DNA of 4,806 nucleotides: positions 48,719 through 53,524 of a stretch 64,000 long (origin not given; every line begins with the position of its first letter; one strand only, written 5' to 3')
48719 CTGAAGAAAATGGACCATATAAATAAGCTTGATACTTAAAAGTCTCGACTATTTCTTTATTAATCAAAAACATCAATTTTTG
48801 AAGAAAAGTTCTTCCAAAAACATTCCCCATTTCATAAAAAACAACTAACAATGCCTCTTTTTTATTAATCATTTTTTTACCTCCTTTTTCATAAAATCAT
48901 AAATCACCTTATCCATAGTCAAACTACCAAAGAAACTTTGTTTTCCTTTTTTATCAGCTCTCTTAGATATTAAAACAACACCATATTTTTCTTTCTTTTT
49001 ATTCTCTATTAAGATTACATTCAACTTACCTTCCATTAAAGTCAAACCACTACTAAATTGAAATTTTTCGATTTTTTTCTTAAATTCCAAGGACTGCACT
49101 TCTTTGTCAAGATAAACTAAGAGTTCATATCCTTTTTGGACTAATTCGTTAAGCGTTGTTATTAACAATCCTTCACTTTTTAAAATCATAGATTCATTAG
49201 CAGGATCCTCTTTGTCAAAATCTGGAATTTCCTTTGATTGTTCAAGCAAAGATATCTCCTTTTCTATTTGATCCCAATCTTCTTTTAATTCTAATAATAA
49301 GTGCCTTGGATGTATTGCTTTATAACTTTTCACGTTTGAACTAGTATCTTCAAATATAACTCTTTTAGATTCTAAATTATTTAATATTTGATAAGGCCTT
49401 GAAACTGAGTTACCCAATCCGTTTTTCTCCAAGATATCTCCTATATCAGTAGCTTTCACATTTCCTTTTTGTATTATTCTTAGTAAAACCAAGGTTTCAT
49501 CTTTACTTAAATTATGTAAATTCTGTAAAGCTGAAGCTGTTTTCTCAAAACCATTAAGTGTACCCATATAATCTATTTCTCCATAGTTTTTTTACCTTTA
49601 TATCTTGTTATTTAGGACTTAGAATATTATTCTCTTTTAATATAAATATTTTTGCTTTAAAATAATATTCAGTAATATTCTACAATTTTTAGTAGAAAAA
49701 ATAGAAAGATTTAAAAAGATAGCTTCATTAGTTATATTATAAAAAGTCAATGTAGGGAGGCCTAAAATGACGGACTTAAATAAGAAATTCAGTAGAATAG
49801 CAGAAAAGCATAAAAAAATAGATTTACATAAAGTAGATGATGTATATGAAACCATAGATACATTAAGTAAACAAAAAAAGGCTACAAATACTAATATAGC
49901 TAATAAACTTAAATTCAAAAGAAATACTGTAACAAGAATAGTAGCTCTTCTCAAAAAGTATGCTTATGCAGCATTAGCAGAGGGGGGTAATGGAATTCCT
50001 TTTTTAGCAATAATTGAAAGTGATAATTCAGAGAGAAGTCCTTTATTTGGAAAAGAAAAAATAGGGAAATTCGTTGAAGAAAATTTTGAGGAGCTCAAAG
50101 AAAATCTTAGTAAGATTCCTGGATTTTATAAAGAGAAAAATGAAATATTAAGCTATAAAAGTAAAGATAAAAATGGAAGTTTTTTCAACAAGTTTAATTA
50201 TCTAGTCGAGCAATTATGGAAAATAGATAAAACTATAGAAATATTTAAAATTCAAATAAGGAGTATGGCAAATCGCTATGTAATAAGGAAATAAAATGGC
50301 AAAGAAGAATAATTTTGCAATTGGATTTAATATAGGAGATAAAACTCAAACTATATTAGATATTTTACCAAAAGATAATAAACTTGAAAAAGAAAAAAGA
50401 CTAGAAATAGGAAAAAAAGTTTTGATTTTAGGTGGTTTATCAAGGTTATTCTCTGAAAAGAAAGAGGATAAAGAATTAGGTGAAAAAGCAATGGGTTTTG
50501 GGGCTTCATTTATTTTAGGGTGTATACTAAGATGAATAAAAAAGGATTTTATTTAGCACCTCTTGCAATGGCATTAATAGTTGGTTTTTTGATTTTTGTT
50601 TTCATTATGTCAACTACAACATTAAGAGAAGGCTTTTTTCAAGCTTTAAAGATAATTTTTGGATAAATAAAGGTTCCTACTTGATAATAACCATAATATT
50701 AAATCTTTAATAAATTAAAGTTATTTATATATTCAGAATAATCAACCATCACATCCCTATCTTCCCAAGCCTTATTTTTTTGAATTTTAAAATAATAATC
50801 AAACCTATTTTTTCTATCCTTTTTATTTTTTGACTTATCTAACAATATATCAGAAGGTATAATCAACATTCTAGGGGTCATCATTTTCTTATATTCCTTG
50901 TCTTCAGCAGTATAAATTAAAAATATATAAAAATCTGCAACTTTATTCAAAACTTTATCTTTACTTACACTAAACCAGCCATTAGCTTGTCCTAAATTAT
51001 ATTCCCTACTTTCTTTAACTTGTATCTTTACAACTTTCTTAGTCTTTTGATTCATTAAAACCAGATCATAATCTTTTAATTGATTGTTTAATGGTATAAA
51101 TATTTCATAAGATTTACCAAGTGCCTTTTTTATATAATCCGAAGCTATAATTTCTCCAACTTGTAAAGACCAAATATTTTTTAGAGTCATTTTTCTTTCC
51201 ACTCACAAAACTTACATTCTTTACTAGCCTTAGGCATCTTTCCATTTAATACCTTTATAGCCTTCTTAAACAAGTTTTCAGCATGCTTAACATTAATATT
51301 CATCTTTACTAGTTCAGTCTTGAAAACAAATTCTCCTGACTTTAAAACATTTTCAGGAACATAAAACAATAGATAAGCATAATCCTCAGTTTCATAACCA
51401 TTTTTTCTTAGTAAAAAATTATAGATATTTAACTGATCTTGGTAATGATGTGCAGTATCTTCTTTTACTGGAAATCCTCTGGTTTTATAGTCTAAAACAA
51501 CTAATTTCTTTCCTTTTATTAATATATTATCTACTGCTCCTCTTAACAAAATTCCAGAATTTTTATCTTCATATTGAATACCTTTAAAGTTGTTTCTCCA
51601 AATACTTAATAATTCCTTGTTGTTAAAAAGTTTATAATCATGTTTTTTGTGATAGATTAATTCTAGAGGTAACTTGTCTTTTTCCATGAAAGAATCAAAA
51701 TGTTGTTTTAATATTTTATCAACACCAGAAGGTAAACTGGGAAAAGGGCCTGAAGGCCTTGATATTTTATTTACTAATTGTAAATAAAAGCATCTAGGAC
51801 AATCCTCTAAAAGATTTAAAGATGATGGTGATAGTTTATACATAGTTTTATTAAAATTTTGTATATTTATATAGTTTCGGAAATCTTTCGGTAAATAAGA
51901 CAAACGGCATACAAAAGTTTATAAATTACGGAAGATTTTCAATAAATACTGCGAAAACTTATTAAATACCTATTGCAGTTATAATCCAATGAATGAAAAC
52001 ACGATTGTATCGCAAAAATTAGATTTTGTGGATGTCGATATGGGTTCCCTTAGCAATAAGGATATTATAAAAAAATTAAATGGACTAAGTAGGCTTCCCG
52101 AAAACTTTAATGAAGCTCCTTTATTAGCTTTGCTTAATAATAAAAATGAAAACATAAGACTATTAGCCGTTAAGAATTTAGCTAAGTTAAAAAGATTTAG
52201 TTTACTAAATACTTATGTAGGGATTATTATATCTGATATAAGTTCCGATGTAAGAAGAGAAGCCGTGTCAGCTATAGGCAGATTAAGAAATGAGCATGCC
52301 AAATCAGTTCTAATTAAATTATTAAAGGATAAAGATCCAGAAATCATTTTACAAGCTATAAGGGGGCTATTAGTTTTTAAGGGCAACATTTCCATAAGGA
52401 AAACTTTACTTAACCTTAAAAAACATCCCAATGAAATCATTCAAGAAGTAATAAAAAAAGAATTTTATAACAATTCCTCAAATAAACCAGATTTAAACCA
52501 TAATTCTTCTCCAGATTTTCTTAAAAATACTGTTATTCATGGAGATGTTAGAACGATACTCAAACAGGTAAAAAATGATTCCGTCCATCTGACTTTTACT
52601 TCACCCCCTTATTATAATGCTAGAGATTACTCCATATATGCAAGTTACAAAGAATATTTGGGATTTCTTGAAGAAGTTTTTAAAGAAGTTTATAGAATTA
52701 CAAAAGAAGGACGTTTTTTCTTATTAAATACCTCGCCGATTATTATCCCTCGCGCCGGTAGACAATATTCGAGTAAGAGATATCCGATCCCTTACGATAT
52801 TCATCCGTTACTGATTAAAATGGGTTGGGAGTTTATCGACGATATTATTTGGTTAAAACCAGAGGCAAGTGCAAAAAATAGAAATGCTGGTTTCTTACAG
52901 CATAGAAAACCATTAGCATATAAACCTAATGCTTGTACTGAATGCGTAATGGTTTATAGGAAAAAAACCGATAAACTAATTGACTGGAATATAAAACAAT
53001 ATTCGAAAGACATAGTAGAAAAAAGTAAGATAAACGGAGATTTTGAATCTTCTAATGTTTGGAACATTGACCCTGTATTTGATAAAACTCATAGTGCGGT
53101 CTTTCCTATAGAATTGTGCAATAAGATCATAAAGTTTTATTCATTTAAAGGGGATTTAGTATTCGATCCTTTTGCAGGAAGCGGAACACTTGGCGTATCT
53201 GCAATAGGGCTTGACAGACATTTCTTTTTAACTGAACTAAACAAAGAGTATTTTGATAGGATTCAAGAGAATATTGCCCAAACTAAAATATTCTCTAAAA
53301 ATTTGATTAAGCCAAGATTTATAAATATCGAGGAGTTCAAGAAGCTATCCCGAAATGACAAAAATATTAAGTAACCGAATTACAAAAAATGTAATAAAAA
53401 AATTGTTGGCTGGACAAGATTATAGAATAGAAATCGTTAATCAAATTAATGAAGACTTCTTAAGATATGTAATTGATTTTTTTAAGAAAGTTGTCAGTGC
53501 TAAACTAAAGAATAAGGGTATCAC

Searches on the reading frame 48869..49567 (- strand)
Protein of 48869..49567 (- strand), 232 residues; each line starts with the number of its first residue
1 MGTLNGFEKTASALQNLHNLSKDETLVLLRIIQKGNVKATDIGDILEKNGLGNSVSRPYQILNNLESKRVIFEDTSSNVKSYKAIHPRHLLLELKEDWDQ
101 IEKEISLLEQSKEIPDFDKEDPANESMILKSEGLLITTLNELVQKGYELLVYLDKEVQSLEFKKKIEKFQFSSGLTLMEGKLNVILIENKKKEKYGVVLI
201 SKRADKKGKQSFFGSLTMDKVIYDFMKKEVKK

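Call 27: search_protein_families(library=pfam, proteins=[window:48869-49567:-], max_evalue=0.01)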
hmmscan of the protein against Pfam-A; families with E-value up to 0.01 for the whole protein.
window:48869-49567:- (232 aa): 1 family
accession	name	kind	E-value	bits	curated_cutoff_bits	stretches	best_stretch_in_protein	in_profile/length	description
PF01978.25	TrmB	-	0.00073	19.8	25.6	1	15-87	2-67/68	Sugar-specific transcriptional regulator TrmB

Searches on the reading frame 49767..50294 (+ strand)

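Call 27: search_protein_families(library=pfam, proteins=[window:49767-50294:+], max_evalue=0.01)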
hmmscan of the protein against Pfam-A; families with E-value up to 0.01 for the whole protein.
window:49767-50294:+ (175 aa): 2 families
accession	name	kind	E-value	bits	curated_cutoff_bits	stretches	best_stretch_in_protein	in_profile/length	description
PF09371.15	Tex_N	-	0.0011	19.1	32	0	41-81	4-35/75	Tex-like protein N-terminal domain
PF01325.25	Fe_dep_repress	-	0.0083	16.8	26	0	22-67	5-51/60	Iron dependent repressor, N-terminal DNA binding domain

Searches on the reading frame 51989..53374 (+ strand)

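Call 27: search_protein_families(library=pfam, proteins=[window:51989-53374:+], max_evalue=0.01)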
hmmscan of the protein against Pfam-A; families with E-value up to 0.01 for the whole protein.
window:51989-53374:+ (461 aa): 7 families
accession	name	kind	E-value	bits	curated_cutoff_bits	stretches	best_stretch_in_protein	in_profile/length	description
PF01555.25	N6_N4_Mtase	-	2.4e-37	129.5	26.7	1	199-426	1-220/221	DNA methylase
PF13646.12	HEAT_2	-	5e-17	62.4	27.7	2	43-126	2-86/88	HEAT repeats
PF03602.21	Cons_hypoth95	-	6e-07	29.7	24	1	362-438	23-92/182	Conserved hypothetical protein 95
PF02985.28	HEAT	-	8.5e-06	26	23.5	0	44-67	4-27/31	HEAT repeat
PF21581.3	SCD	-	0.00055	20.6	27.5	0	76-102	34-60/75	Stromalin conservative domain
PF03130.22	HEAT_PBS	-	0.0016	19.3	20.9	1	88-114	1-27/27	PBS lyase HEAT-like repeat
PF00514.29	Arm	-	0.0031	17.9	20.6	0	107-127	16-36/41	Armadillo/beta-catenin-like repeat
